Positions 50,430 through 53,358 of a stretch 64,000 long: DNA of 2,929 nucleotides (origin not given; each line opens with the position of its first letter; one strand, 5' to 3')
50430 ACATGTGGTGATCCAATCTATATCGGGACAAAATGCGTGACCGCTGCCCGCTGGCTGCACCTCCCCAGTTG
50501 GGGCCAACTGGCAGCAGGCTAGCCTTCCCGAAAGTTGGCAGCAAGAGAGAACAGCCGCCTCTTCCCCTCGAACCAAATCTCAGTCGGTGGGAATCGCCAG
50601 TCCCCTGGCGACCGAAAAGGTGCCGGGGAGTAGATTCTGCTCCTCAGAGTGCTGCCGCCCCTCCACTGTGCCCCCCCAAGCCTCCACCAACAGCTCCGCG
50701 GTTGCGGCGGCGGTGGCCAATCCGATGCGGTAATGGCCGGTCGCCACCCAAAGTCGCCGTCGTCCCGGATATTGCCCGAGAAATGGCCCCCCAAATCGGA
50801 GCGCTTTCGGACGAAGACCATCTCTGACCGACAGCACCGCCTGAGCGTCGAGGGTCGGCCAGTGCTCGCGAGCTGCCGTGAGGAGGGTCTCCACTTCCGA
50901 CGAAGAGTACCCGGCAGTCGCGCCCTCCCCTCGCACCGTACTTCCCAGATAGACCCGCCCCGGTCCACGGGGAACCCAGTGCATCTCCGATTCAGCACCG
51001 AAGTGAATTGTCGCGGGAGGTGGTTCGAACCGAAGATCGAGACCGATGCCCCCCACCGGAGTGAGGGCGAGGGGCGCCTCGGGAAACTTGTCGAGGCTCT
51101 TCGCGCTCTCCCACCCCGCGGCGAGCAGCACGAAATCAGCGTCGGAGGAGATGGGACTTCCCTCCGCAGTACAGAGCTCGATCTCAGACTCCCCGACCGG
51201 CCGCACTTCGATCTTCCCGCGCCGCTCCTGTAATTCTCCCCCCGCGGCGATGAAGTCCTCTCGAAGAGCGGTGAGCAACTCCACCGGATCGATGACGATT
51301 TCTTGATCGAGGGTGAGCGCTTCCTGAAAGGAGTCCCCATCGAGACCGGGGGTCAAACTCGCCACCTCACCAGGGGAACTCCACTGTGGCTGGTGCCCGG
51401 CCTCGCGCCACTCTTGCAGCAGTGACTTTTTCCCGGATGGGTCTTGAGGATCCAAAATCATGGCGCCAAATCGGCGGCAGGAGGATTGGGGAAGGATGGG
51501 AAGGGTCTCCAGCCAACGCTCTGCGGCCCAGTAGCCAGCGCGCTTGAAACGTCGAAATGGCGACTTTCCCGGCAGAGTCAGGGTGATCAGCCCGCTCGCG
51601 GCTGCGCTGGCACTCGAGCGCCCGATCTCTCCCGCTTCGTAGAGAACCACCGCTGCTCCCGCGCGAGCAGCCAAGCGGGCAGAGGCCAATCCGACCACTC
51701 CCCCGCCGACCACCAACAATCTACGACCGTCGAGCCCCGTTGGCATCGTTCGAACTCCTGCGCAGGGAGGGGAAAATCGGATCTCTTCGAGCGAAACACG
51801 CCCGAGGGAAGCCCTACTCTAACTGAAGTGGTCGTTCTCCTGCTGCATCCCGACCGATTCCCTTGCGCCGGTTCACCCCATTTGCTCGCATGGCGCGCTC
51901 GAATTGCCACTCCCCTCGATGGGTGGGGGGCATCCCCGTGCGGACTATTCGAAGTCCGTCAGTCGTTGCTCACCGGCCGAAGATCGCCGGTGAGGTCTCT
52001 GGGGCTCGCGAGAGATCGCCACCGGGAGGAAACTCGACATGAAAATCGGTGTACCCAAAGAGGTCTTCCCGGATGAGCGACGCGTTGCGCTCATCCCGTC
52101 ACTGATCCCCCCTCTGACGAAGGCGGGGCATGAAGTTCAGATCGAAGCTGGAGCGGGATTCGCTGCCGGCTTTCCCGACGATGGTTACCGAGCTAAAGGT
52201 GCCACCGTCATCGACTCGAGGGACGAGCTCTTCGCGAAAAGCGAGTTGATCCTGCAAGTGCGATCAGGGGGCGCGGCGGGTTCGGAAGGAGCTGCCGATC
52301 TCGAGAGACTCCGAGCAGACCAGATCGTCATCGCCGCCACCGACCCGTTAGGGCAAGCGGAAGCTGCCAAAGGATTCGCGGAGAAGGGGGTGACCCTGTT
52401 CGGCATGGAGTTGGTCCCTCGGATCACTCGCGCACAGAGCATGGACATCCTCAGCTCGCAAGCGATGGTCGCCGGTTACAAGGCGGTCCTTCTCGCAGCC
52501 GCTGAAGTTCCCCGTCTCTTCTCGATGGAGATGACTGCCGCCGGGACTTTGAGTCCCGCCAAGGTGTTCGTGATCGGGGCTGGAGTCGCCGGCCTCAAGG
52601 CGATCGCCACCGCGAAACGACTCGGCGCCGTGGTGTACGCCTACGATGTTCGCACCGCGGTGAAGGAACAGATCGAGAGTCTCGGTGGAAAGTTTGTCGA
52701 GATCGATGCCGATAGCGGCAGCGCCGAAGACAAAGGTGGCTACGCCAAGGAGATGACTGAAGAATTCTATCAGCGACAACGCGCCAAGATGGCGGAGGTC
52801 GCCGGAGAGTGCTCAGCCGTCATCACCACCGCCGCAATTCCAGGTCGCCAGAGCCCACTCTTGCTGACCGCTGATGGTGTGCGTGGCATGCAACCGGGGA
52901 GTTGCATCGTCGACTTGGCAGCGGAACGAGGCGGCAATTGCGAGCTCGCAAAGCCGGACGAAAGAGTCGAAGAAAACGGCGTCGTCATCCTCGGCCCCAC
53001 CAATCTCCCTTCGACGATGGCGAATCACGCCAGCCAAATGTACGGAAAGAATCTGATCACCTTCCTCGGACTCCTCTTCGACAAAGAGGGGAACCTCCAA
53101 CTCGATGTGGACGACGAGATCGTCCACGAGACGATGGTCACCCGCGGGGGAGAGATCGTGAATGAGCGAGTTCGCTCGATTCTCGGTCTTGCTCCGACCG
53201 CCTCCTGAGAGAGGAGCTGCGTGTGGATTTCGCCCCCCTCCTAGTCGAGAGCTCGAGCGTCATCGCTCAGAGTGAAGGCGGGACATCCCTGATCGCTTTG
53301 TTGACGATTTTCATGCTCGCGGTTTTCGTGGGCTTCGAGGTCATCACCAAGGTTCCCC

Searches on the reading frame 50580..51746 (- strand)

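Call 62: search_protein_families(library=pfam, proteins=[window:50580-51746:-], max_evalue=0.0001)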
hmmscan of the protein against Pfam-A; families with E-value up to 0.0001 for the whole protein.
window:50580-51746:- (388 aa): 2 families
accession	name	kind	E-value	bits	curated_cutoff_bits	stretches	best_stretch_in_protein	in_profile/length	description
PF01266.30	DAO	-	7.3e-43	147.9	27.9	1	10-355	2-352/353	FAD dependent oxidoreductase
PF00890.30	FAD_binding_2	-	2.5e-05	24.1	20.4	1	10-59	2-50/414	FAD binding domain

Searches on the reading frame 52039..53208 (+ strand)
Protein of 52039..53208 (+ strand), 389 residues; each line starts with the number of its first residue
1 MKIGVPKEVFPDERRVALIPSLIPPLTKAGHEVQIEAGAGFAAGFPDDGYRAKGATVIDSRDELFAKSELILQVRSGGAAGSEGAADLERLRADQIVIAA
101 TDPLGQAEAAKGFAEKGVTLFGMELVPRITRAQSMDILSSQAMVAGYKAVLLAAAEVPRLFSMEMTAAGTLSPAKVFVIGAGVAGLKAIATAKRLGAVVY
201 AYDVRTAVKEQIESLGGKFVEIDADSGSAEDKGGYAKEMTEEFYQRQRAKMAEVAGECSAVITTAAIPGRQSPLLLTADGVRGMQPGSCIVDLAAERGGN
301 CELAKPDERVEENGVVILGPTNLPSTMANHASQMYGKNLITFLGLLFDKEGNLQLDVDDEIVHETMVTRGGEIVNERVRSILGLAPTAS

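Call 62: search_protein_families(library=pfam, proteins=[window:52039-53208:+], max_evalue=0.0001)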
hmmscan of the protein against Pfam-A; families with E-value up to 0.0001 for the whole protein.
window:52039-53208:+ (389 aa): 2 families
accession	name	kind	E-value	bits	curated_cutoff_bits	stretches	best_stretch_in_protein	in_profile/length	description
PF01262.27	AlaDh_PNT_C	-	2e-62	210.8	23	1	149-375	1-213/214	Alanine dehydrogenase/PNT, C-terminal domain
PF05222.21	AlaDh_PNT_N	-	7.3e-37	127.1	30.4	1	4-145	1-136/136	Alanine dehydrogenase/PNT, N-terminal domain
